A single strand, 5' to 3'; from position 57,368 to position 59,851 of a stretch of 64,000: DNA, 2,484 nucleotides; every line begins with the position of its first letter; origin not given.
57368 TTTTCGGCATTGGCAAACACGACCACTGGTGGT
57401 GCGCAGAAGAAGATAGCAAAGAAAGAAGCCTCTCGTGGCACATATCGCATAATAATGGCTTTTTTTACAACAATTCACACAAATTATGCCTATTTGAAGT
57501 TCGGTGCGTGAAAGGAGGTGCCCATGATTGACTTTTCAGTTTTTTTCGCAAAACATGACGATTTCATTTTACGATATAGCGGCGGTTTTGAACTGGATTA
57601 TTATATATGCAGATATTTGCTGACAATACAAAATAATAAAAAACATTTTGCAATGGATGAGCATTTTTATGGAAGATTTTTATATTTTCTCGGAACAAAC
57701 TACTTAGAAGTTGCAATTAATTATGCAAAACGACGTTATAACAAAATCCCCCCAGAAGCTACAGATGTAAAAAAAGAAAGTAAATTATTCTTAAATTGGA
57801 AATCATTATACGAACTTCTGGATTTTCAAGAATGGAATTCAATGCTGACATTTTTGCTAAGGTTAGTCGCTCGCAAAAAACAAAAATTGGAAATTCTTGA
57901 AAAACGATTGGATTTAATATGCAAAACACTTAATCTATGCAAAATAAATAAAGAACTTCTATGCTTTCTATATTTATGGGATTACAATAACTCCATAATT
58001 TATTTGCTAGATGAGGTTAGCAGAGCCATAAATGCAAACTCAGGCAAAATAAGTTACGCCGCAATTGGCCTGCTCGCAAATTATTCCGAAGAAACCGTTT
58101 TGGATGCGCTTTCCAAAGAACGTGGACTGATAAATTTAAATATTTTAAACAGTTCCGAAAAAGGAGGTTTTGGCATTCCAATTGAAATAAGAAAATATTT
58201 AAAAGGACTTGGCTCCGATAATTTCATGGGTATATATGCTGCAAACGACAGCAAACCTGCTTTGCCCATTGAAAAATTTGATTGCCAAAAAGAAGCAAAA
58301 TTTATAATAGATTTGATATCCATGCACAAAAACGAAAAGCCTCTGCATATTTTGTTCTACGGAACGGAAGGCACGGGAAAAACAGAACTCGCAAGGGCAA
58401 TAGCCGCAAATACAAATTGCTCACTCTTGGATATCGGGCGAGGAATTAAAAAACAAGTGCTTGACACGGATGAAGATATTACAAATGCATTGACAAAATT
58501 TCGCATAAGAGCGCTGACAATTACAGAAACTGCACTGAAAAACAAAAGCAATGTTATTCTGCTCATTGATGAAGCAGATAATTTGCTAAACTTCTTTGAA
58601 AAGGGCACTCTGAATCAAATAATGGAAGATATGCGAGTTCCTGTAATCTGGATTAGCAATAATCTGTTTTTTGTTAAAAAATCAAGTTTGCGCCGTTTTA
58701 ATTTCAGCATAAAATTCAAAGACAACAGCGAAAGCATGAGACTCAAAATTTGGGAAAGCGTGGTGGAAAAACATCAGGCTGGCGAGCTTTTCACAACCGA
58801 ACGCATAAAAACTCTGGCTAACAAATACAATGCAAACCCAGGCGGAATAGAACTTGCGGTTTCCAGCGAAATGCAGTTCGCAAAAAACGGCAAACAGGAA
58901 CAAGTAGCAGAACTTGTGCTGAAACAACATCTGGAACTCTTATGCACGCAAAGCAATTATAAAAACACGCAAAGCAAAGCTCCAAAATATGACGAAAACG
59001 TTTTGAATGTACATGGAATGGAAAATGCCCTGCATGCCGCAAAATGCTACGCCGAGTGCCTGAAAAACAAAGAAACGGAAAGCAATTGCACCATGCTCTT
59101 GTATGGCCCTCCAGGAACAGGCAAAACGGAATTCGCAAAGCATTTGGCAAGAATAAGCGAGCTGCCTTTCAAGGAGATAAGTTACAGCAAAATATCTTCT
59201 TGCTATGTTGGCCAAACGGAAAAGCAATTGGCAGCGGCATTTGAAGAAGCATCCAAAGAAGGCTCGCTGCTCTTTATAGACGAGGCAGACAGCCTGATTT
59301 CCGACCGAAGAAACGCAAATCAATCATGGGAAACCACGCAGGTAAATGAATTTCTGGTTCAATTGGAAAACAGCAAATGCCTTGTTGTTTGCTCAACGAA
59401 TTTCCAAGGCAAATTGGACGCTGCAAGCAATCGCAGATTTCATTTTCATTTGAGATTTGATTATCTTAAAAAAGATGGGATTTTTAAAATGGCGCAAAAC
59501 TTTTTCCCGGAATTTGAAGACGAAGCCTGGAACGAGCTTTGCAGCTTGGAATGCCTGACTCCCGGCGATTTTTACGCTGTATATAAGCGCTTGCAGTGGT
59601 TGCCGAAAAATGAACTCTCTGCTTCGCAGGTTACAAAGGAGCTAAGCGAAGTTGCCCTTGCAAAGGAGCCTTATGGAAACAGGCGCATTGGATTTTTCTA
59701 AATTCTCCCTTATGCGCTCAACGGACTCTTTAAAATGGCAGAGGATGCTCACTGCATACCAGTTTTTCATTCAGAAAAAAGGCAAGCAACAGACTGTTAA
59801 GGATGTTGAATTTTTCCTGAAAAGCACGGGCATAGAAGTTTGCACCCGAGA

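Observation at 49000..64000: AT-rich island without mobility genes: a candidate WYL-regulated, multi-operon defence-like system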

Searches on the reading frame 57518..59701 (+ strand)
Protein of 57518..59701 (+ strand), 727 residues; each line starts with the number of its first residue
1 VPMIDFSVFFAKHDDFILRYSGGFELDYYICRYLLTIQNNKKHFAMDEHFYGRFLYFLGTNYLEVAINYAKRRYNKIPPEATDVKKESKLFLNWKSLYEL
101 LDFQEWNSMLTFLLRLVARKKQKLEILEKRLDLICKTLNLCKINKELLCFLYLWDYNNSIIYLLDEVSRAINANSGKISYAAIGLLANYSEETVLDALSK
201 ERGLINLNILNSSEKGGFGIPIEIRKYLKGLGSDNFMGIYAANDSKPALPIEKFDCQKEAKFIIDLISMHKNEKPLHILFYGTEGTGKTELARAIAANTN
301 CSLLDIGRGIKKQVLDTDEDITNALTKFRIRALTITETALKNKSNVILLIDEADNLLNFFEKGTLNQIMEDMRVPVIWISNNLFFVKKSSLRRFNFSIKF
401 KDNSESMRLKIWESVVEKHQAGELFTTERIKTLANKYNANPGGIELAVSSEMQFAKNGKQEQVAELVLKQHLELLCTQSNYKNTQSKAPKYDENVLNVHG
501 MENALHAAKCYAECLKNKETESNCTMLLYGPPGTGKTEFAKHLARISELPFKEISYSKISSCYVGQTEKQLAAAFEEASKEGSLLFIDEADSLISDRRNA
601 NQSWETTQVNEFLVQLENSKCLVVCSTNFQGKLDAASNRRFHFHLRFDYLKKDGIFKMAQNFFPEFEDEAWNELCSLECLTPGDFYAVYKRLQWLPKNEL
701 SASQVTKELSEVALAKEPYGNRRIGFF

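Call 4: search_protein_families(library=pfam, proteins=[window:57518-59701:+], max_evalue=0.01)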
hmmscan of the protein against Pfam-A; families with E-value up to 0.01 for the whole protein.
window:57518-59701:+ (727 aa): 42 families (the best 25 are shown)
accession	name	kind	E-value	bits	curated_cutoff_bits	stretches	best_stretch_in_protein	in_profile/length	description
PF00004.35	AAA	-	3.9e-39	134.5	21.2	2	526-648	1-130/131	ATPase family associated with various cellular activities (AAA)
PF05496.18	RuvB_N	-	4.5e-12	46.5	27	2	513-593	24-96/159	Holliday junction DNA helicase RuvB P-loop domain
PF13401.12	AAA_22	-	9.3e-11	42.6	27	1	276-368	6-104/130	AAA domain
PF13479.12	AAA_24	-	1.3e-10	41.9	27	1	523-595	2-78/195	AAA domain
PF13521.12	AAA_28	-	1.9e-09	38.4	27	1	278-351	2-80/164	AAA domain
PF07728.20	AAA_5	-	3.2e-09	37.3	22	1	526-558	2-35/139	AAA domain (dynein-related subfamily)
PF06068.19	TIP49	-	7.8e-09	35.6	23.8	1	497-569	25-98/347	TIP49 P-loop domain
PF13173.12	AAA_14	-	1.3e-07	32.1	27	1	525-602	4-75/129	AAA domain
PF13238.12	AAA_18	-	2e-07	31.9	29.4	0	527-563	2-31/128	AAA domain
PF01637.24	ATPase_2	-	2.7e-07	31.1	33.2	0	267-299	12-44/225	ATPase domain predominantly from Archaea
PF13191.12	AAA_16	-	3.9e-07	31.1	32.6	1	522-581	23-88/167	AAA ATPase domain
PF07724.20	AAA_2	-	4.3e-07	30.5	27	0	525-666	5-159/166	AAA domain (Cdc48 subfamily)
PF00910.28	RNA_helicase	-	1.7e-06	28.9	21.5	0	527-570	2-42/105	RNA helicase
PF01057.23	Parvo_NS1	-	3.4e-06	26.7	20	0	469-547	62-137/271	Parvovirus non-structural protein NS1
PF02367.23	TsaE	-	5.1e-06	26.9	26.6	0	510-547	13-45/128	Threonylcarbamoyl adenosine biosynthesis protein TsaE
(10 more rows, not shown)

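Call 5: search_protein_families(library=padloc, proteins=[window:57518-59701:+], max_evalue=0.01)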
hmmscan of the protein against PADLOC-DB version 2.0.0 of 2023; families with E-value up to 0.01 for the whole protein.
window:57518-59701:+ (727 aa): 12 families
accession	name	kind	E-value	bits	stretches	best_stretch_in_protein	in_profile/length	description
PDLC02196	IetA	-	1.4e-37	128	2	512-675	111-279/374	-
PDLC04232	IetA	-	3e-30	103.8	1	510-667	103-263/330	-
PDLC02195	IetA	-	1.4e-26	91.7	2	512-667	126-284/395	-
PDLC04231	IetA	-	5.9e-20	70.1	1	509-648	103-245/262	-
PDLC03838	DolB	-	6.1e-19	66.5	2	494-663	137-318/375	-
PDLC00914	TRIP13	-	5.5e-17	60.1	2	521-648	69-216/302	TRIP13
PDLC00915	TRIP13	-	2.4e-13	48.2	2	525-644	65-205/302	TRIP13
PDLC04140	mad8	-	3.2e-08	31.4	1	274-353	26-86/314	mads_8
PDLC04606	PDC-M37B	-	2.1e-05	21.9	0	525-546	176-197/390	-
PDLC01995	RtcR_PspF2--CARF_AAA_HTH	-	0.0018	15.5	0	477-547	148-214/481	-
PDLC03920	MkoA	-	0.0036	13.6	1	526-544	634-652/1112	-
PDLC02911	VakA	-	0.0047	15.5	0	278-374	5-85/163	-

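Call 6: search_protein_families(library=ncbifam, proteins=[window:57518-59701:+], max_evalue=0.001)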
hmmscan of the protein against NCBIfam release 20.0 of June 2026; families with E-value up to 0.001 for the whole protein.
window:57518-59701:+ (727 aa): 48 families (the best 25 are shown)
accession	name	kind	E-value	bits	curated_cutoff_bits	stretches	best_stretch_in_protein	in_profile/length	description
NF042959.1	IteA_antiphage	equivalog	1.9e-33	116.1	510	1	513-669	115-274/367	anti-phage ATPase IteA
NF003229.0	PRK04195.1-5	equivalog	1.6e-21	76.5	280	2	261-419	27-181/413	replication factor C large subunit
TIGR01243.1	CDC48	subfamily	8.4e-20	70.6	802.65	1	513-643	202-337/733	CDC48 family AAA ATPase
NF003069.1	PRK03992.1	subfamily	2.3e-19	69.8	500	2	524-616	166-258/379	proteasome-activating nucleotidase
NF041006.2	cell_div_CdvC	equivalog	5.5e-19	68.3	650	2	526-642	137-265/370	cell division protein CdvC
TIGR01242.2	TIGR01242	subfamily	4e-18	65.5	500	2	525-616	150-241/362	proteasome-activating nucleotidase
TIGR03922.1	T7SS_EccA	equivalog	4.3e-17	61.9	466.65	1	525-656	314-457/557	type VII secretion AAA-ATPase EccA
NF047747.1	PrtsmActNtasePan2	equivalog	4.6e-16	59.1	700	1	515-616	177-278/397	proteasome-activating nucleotidase Pan2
TIGR01241.2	FtsH_fam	equivalog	8.6e-16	57.8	600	1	526-639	198-319/598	ATP-dependent zinc metalloprotease FtsH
NF047748.1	PrtsmActNtasePan1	equivalog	1.5e-14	53.9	750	1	519-616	178-275/405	proteasome-activating nucleotidase Pan1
TIGR00635.1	ruvB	equivalog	2.3e-13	49.8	299.05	2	521-597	28-97/305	Holliday junction branch migration DNA helicase RuvB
NF000868.0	PRK00080.1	equivalog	2.2e-12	46.5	282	2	500-593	29-114/330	Holliday junction branch migration DNA helicase RuvB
TIGR02881.1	spore_V_K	equivalog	5.2e-12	45.4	422.95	2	518-666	37-194/261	stage V sporulation protein K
NF008004.0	PRK10733.1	equivalog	1.3e-11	43.2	1008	1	525-640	187-310/644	ATP-dependent zinc metalloprotease FtsH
TIGR03689.1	pup_AAA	equivalog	5.5e-11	41.9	504.75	1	520-618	213-327/512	proteasome ATPase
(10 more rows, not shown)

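Call 10: find_homologous_proteins(query=window:57518-59701:+, max_evalue=1e-10)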
Query window:57518-59701:+ (727 aa): 118 proteins with E <= 1e-10 among 8000 candidates.
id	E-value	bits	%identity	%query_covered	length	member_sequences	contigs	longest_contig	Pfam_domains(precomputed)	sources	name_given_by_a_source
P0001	0.0e+0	1532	94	100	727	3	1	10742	PF13173.13,PF01057.24,PF06068.20,PF00004.36,PF13401.13,PF13238.13,PF05496.19,PF01637.25,PF07728.21,PF13191.13,PF13479.13,PF00158.33,PF07724.21,PF02367.24,PF13521.13,PF00910.29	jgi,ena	-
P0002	0.0e+0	1196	74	100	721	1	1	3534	PF13173.13,PF13671.13,PF00004.36,PF13401.13,PF13238.13,PF05496.19,PF01637.25,PF07728.21,PF13191.13,PF13479.13,PF02367.24,PF13521.13,PF00910.29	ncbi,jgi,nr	ncbi:MAG: AAA family ATPase [Candidatus Fibromonas sp.]|jgi:SpoVK/Ycf46/Vps4 family AAA+-type ATPase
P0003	0.0e+0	1174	72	100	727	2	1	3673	PF13173.13,PF01057.24,PF06068.20,PF13671.13,PF00493.30,PF00004.36,PF13401.13,PF13238.13,PF05496.19,PF01637.25,PF07728.21,PF13191.13,PF13479.13,PF07724.21,PF02367.24,PF13521.13,PF00910.29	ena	-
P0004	0.0e+0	1169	74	100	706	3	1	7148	PF13173.13,PF06068.20,PF13671.13,PF00004.36,PF13401.13,PF13238.13,PF05496.19,PF01637.25,PF07728.21,PF13191.13,PF13479.13,PF24883.3,PF02367.24,PF13521.13,PF13207.13,PF00910.29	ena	-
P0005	0.0e+0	1160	73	100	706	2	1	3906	PF13173.13,PF13671.13,PF00004.36,PF13401.13,PF13238.13,PF05496.19,PF01637.25,PF07728.21,PF13191.13,PF13479.13,PF02367.24,PF13521.13,PF00910.29,PF27394.1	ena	-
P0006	0.0e+0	1159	72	100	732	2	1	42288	PF13173.13,PF13671.13,PF00004.36,PF13401.13,PF13238.13,PF05496.19,PF01637.25,PF07728.21,PF13191.13,PF13479.13,PF07724.21,PF02367.24,PF13521.13,PF13207.13,PF00910.29,PF27394.1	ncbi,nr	ncbi:MAG: ATP-binding protein [Fibromonadaceae bacterium]|nr:ATP-binding protein [Fibromonadaceae ba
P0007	3.5e-297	1006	65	96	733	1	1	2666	PF06068.20,PF00004.36,PF13401.13,PF13238.13,PF05496.19,PF01637.25,PF07728.21,PF13191.13,PF13479.13,PF25201.1,PF13521.13,PF27394.1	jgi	jgi:SpoVK/Ycf46/Vps4 family AAA+-type ATPase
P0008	2.9e-296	1003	63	100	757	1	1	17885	PF13173.13,PF07693.21,PF06068.20,PF00004.36,PF13401.13,PF13238.13,PF05496.19,PF01637.25,PF07728.21,PF13191.13,PF13479.13,PF02367.24,PF13521.13,PF00910.29,PF27394.1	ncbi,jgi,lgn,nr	ncbi:MAG: ATP-binding protein [Fibromonadaceae bacterium]|jgi:SpoVK/Ycf46/Vps4 family AAA+-type ATPa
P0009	1.3e-294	997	62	100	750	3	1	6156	PF06068.20,PF13671.13,PF00004.36,PF13401.13,PF13238.13,PF05496.19,PF01637.25,PF07728.21,PF13191.13,PF06414.19,PF13479.13,PF13521.13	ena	-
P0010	3.6e-293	992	65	96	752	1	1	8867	PF13173.13,PF13671.13,PF00004.36,PF13401.13,PF13238.13,PF05496.19,PF01637.25,PF07728.21,PF13191.13,PF13479.13,PF02367.24,PF13521.13,PF13207.13,PF27394.1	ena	-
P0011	1.8e-292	990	64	96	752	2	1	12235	PF13173.13,PF06068.20,PF00004.36,PF13401.13,PF13238.13,PF05496.19,PF01637.25,PF07728.21,PF13191.13,PF13479.13,PF02367.24,PF13521.13,PF27394.1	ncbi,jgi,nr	ncbi:MAG: ATP-binding protein [Fibromonadaceae bacterium]|jgi:SpoVK/Ycf46/Vps4 family AAA+-type ATPa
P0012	1.5e-291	987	62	100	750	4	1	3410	PF13173.13,PF06068.20,PF13671.13,PF00004.36,PF13401.13,PF13238.13,PF05496.19,PF01637.25,PF07728.21,PF13191.13,PF13479.13,PF13521.13,PF27394.1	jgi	jgi:transitional endoplasmic reticulum ATPase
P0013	7.4e-290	982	64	97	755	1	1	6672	PF13173.13,PF06068.20,PF13671.13,PF00004.36,PF13401.13,PF13238.13,PF05496.19,PF01637.25,PF07728.21,PF13191.13,PF06414.19,PF13479.13,PF25201.1,PF02367.24,PF13521.13,PF27394.1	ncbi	-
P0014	9.6e-283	958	60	99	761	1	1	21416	PF13479.13,PF06068.20,PF02367.24,PF13521.13,PF00004.36,PF13401.13,PF13238.13,PF05496.19,PF07728.21,PF27394.1,PF13191.13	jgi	-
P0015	3.7e-281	953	60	96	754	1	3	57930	PF13479.13,PF06068.20,PF02367.24,PF13521.13,PF00004.36,PF13401.13,PF13238.13,PF05496.19,PF01637.25,PF07728.21,PF13191.13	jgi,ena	-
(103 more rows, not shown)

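Call 12: find_encoding_contigs(protein=P0001, flank=10000, max_places=4)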
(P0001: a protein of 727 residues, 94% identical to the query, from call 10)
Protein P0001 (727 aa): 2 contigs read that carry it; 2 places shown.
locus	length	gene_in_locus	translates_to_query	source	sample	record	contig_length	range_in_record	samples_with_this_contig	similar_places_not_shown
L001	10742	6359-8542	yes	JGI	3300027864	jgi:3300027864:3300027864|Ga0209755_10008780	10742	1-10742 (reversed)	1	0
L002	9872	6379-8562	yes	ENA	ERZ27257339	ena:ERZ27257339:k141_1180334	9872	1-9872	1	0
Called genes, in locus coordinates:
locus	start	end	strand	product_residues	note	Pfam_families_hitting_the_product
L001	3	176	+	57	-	?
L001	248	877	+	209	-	PF03235:GmrSD_N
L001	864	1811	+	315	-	-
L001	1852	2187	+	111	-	PF22600:MTPAP-like_central (weak), PF01909:NTP_transf_2, PF18765:Polbeta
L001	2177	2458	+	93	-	PF06249:EutQ (weak), PF05899:Cupin_3, PF07883:Cupin_2 (weak)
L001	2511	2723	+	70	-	PF12668:DUF3791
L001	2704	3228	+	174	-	PF13151:DUF3990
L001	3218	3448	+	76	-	-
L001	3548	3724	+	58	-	-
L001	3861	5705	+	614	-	PF03235:GmrSD_N, PF07510:GmrSD_C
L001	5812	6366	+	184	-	PF12773:DZR, PF13240:Zn_Ribbon_1 (faint), PF09603:Fib_succ_major (faint)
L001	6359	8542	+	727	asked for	PF13401:AAA_22 (faint), PF07724:AAA_2 (faint), PF06068:TIP49 (faint), PF05496:RuvB_N (faint), PF00158:Sigma54_activat (faint), PF01057:Parvo_NS1 (faint), PF00004:AAA, PF00004:AAA, +9 more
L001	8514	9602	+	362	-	PF13280:WYL, PF25583:WCX (weak)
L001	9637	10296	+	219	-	-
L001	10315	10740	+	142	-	?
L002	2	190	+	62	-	?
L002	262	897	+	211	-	PF03235:GmrSD_N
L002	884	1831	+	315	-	-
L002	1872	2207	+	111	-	PF22600:MTPAP-like_central (weak), PF01909:NTP_transf_2, PF18765:Polbeta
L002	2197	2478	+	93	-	PF06249:EutQ (weak), PF05899:Cupin_3, PF07883:Cupin_2 (weak)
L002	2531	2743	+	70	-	PF12668:DUF3791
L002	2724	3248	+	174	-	PF13151:DUF3990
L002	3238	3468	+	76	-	-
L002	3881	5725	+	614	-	PF03235:GmrSD_N, PF07510:GmrSD_C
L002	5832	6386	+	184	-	PF12773:DZR, PF13240:Zn_Ribbon_1 (faint), PF09603:Fib_succ_major (faint)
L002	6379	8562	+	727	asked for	PF13401:AAA_22 (faint), PF07724:AAA_2 (faint), PF06068:TIP49 (faint), PF05496:RuvB_N (faint), PF00158:Sigma54_activat (faint), PF01057:Parvo_NS1 (faint), PF00004:AAA, PF00004:AAA, +9 more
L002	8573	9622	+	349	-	PF13280:WYL, PF25583:WCX (weak)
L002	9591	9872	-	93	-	?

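Call 13: find_encoding_contigs(protein=P0006, flank=10000, max_places=4)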
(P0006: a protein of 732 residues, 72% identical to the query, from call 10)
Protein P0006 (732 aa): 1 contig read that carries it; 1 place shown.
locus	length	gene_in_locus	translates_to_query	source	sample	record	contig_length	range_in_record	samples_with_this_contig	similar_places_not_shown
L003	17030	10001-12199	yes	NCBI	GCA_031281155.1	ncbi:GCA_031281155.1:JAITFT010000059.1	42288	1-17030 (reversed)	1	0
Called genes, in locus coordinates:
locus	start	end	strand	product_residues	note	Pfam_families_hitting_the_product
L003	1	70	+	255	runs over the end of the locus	PF03279:Lip_A_acyltrans (weak)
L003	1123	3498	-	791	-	PF00656:Peptidase_C14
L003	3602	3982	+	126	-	-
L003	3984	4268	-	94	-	-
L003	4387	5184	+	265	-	PF02621:VitK2_biosynth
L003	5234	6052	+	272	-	PF03747:ADP_ribosyl_GH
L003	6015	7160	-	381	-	PF00346:Complex1_49kDa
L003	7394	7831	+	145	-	-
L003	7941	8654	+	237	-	-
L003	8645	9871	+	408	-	PF12706:Lactamase_B_2, PF23023:Anti-Pycsar_Apyc1, PF07521:RMMBL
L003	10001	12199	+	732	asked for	PF07728:AAA_5 (faint), PF27394:Aq_aa27 (faint), PF13173:AAA_14 (faint), PF13401:AAA_22 (faint), PF13207:AAA_17 (faint), PF01637:ATPase_2 (faint), PF00004:AAA, PF00004:AAA, +9 more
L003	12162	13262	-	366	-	PF13173:AAA_14, PF13635:DUF4143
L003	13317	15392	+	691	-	PF17191:RecG_wedge, PF01336:tRNA_anti-codon, PF00270:DEAD, PF04851:ResIII, PF00271:Helicase_C, PF19833:RecG_dom3_C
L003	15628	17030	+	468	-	?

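Call 14: find_encoding_contigs(protein=P0015, flank=10000, max_places=3)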
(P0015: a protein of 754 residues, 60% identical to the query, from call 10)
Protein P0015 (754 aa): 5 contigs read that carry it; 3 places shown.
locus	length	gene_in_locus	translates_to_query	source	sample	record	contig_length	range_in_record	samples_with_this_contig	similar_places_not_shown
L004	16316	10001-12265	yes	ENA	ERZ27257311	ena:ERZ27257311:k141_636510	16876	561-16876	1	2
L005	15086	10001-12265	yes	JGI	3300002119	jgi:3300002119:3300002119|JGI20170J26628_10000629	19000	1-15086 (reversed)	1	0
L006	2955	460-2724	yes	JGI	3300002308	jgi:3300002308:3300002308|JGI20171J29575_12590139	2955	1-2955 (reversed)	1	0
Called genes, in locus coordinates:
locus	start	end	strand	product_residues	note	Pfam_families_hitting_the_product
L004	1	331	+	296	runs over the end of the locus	?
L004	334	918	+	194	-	-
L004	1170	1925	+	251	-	-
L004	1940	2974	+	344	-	-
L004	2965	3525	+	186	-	PF00578:AhpC-TSA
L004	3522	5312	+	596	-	PF08308:PEGA (weak)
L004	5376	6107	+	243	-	-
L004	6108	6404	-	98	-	PF14898:DUF4491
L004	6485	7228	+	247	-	-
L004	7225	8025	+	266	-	PF09603:Fib_succ_major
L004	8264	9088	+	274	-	PF03747:ADP_ribosyl_GH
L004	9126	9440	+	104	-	-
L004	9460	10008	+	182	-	PF09603:Fib_succ_major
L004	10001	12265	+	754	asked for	PF05496:RuvB_N (faint), PF06068:TIP49 (faint), PF02367:TsaE (faint), PF00004:AAA (weak), PF01637:ATPase_2 (faint), PF07728:AAA_5 (faint), PF13191:AAA_16 (faint), PF00004:AAA, +4 more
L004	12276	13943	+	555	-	-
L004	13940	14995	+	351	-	-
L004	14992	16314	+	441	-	?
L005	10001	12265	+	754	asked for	PF05496:RuvB_N (faint), PF06068:TIP49 (faint), PF02367:TsaE (faint), PF00004:AAA (weak), PF01637:ATPase_2 (faint), PF07728:AAA_5 (faint), PF13191:AAA_16 (faint), PF00004:AAA, +4 more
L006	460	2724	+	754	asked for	PF05496:RuvB_N (faint), PF06068:TIP49 (faint), PF02367:TsaE (faint), PF00004:AAA (weak), PF01637:ATPase_2 (faint), PF07728:AAA_5 (faint), PF13191:AAA_16 (faint), PF00004:AAA, +4 more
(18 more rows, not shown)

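Call 15: find_encoding_contigs(protein=P0014, flank=10000, max_places=3)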
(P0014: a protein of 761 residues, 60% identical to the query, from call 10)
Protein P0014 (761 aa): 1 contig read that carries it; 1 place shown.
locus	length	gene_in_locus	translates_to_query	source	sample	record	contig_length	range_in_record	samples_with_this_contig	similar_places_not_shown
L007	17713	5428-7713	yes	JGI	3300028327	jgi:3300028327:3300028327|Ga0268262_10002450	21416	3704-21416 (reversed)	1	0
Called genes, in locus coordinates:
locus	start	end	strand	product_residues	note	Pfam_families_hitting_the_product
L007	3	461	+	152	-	?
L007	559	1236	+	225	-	-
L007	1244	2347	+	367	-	PF09603:Fib_succ_major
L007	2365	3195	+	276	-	PF13475:DUF4116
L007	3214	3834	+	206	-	PF00515:TPR_1 (faint), PF07719:TPR_2 (faint), PF13414:TPR_11 (faint), PF13475:DUF4116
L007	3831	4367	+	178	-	PF09603:Fib_succ_major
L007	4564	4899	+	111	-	-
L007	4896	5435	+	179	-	PF09603:Fib_succ_major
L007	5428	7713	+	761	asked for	PF05496:RuvB_N (faint), PF06068:TIP49 (faint), PF02367:TsaE (faint), PF13191:AAA_16 (faint), PF13401:AAA_22 (faint), PF13479:AAA_24 (faint), PF00004:AAA, PF00004:AAA, +4 more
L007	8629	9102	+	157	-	PF09603:Fib_succ_major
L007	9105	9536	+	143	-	PF13475:DUF4116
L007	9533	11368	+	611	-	PF13475:DUF4116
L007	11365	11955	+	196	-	-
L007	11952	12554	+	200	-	PF09603:Fib_succ_major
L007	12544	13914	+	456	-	PF03747:ADP_ribosyl_GH, PF13475:DUF4116 (faint)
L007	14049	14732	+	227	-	PF09603:Fib_succ_major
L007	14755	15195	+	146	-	-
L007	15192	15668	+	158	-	PF22811:Zn_ribbon_NrdR, PF03477:ATP-cone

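Call 16: find_encoding_contigs(protein=P0008, flank=10000, max_places=3)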
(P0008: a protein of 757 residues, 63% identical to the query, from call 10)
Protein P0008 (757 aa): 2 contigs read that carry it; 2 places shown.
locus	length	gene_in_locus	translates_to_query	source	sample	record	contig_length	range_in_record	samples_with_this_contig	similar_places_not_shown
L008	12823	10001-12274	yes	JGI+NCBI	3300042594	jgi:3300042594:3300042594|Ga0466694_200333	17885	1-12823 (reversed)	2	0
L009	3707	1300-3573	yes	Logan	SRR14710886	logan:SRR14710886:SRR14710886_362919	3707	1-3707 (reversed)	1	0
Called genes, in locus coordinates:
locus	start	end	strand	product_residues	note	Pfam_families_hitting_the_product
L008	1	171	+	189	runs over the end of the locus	PF01693:Cauli_VI (weak), PF00075:RNase_H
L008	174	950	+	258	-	PF00977:His_biosynth, PF01207:Dus (faint), PF02581:TMP-TENI (faint)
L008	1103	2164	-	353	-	PF09603:Fib_succ_major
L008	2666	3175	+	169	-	PF13240:Zn_Ribbon_1 (weak), PF09603:Fib_succ_major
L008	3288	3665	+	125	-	PF01381:HTH_3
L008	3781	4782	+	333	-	PF14281:PDDEXK_4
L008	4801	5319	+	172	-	-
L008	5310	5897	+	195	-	PF07719:TPR_2 (faint), PF13424:TPR_12 (faint), PF00515:TPR_1 (weak), PF13176:TPR_7 (faint), PF13181:TPR_8 (faint), PF13432:TPR_16 (faint)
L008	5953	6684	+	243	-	-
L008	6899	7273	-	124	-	-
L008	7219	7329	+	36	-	-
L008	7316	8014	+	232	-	-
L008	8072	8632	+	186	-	PF09603:Fib_succ_major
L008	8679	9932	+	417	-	PF14281:PDDEXK_4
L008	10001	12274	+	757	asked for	PF02367:TsaE (faint), PF06068:TIP49 (faint), PF05496:RuvB_N (faint), PF00004:AAA, PF00910:RNA_helicase (faint), PF01637:ATPase_2 (faint), PF07693:KAP_NTPase (faint), PF00004:AAA, +8 more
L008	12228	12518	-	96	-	PF01909:NTP_transf_2, PF22600:MTPAP-like_central (weak), PF18765:Polbeta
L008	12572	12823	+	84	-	?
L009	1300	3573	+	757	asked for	PF02367:TsaE (faint), PF06068:TIP49 (faint), PF05496:RuvB_N (faint), PF00004:AAA, PF00910:RNA_helicase (faint), PF01637:ATPase_2 (faint), PF07693:KAP_NTPase (faint), PF00004:AAA, +8 more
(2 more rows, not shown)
